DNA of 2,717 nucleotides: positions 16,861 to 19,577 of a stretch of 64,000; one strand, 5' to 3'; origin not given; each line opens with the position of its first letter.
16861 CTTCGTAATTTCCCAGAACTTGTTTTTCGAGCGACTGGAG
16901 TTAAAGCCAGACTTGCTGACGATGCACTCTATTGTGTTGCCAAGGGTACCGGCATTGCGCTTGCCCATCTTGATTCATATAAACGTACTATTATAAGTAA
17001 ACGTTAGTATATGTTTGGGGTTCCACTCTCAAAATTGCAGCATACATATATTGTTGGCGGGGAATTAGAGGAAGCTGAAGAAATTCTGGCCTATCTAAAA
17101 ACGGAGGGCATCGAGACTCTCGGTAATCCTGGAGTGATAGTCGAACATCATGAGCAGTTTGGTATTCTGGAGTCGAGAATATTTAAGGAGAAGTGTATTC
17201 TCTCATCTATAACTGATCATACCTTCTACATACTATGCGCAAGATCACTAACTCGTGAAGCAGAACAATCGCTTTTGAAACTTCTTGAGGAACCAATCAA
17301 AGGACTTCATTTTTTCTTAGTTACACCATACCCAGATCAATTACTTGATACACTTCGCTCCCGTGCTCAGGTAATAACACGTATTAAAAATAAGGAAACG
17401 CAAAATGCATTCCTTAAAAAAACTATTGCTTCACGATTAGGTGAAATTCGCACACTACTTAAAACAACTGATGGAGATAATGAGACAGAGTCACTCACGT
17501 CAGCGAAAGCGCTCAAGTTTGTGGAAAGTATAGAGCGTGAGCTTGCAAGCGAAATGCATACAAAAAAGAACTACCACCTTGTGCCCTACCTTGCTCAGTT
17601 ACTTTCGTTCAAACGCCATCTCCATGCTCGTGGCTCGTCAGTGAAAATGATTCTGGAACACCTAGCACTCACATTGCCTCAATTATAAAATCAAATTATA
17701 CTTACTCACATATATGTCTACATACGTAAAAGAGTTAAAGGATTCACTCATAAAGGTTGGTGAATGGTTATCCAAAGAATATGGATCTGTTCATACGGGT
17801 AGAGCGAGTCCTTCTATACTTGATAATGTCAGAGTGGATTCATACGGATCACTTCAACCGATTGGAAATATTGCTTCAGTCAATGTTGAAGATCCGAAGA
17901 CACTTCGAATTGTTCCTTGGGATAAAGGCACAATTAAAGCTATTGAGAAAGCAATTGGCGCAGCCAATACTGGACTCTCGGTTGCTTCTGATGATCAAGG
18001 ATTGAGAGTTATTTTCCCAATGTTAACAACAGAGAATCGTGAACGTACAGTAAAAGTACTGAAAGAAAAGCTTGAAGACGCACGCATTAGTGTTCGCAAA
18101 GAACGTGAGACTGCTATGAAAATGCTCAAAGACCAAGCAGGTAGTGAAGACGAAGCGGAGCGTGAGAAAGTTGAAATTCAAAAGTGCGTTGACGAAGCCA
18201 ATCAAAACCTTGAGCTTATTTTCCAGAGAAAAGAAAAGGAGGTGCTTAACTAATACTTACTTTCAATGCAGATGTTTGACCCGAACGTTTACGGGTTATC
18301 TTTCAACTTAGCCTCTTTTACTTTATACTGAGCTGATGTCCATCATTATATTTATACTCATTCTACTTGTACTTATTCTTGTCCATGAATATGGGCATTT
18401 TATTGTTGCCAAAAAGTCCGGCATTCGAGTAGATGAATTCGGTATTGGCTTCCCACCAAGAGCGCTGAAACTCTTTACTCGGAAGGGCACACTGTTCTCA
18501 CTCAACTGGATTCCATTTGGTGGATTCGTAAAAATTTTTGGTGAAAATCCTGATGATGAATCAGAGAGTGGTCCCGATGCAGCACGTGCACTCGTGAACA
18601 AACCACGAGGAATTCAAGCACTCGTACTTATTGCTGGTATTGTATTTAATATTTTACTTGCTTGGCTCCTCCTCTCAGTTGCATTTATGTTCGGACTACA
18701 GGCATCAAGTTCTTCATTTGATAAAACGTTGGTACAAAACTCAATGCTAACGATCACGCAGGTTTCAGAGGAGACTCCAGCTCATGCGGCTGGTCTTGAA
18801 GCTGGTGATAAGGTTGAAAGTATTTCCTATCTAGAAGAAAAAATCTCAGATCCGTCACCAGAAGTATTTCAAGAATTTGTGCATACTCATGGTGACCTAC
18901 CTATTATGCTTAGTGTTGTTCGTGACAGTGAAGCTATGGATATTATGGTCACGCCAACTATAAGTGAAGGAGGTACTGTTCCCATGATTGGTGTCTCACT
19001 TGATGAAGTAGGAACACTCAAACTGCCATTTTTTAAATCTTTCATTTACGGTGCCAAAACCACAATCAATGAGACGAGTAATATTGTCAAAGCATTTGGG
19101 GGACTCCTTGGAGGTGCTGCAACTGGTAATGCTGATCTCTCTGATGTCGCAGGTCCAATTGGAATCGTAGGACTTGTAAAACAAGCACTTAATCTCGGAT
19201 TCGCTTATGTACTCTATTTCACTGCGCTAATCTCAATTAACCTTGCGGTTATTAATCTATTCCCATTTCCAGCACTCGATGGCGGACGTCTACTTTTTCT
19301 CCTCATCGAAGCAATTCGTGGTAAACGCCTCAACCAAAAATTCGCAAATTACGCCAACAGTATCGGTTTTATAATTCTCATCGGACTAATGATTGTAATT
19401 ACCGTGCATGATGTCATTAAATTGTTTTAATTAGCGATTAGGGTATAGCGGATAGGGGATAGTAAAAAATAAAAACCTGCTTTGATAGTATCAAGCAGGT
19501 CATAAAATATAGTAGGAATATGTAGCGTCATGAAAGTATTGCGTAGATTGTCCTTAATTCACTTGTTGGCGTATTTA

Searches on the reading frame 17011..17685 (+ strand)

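Call 85: search_protein_families(library=ncbifam, proteins=[window:17011-17685:+], max_evalue=0.01)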
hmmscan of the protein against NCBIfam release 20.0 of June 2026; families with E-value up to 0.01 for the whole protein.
window:17011-17685:+ (225 aa): 36 families (the best 25 are shown)
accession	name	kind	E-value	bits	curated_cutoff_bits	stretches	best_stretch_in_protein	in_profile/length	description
TIGR00678.1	holB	equivalog_domain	5.4e-14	52.2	180.6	1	72-156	100-184/188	DNA polymerase III subunit delta'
NF005972.1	PRK08058.1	equivalog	7e-13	48.5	340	1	72-187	113-228/328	DNA polymerase III subunit delta'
NF005638.0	PRK07399.1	subfamily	1.7e-11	43.7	230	1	76-186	135-242/317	DNA polymerase III subunit delta'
NF006296.0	PRK08485.1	equivalog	2.6e-11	43.8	140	1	49-180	36-162/206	DNA polymerase III subunit delta'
NF004047.0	PRK05564.1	equivalog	3.1e-11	42.8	282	1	77-203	102-231/313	DNA polymerase III subunit delta'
NF005941.0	PRK07993.1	equivalog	2.4e-10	40.5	477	1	73-195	113-237/334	DNA polymerase III subunit delta'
NF005581.0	PRK07276.1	equivalog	4.6e-10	39.6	263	1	73-201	109-238/291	DNA polymerase III subunit delta'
NF005515.0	PRK07132.1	equivalog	7.6e-10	38.8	204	1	86-201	107-223/301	DNA polymerase III subunit delta'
NF004310.0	PRK05707.1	equivalog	7.6e-09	35.4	280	1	73-155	111-195/328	DNA polymerase III subunit delta'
NF005362.0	PRK06871.1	equivalog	3.1e-08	33.1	456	1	71-152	111-193/327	DNA polymerase III subunit delta'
NF006430.0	PRK08699.1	equivalog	3.2e-08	32.9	481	1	74-137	119-183/325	DNA polymerase III subunit delta'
NF006586.0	PRK09112.1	equivalog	2.6e-07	30.2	308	1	77-189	150-267/351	DNA polymerase III subunit delta'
NF005677.0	PRK07471.1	equivalog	7.8e-07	28.5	252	1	77-140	150-215/366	DNA polymerase III subunit delta'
TIGR02397.1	dnaX_nterm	equivalog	8.3e-07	28.6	250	1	77-130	126-181/355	DNA polymerase III subunit gamma/tau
NF011514.0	PRK14953.1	equivalog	2.4e-06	26.8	536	1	72-137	122-189/488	DNA polymerase III subunits gamma and tau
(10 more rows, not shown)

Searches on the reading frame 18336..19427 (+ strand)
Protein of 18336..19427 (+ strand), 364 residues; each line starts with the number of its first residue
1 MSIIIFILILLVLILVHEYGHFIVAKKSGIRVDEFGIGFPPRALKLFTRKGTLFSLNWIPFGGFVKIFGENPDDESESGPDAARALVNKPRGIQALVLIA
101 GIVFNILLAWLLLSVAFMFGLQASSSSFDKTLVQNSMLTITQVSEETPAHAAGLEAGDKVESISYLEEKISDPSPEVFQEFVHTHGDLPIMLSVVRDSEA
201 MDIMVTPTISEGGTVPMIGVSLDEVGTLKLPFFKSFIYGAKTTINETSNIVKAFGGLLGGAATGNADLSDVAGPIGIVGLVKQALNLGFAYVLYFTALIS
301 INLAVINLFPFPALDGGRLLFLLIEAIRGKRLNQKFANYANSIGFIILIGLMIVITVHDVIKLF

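Call 19: search_protein_families(library=pfam, proteins=[window:18336-19427:+], max_evalue=0.01)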
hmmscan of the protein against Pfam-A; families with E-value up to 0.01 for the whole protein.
window:18336-19427:+ (364 aa): 2 families
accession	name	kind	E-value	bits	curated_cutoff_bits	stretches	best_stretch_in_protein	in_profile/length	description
PF02163.28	Peptidase_M50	-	6.6e-59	199.4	27.2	1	6-350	2-220/221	Peptidase family M50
PF17820.7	PDZ_6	-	0.00026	21.1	27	1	139-163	1-25/54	PDZ domain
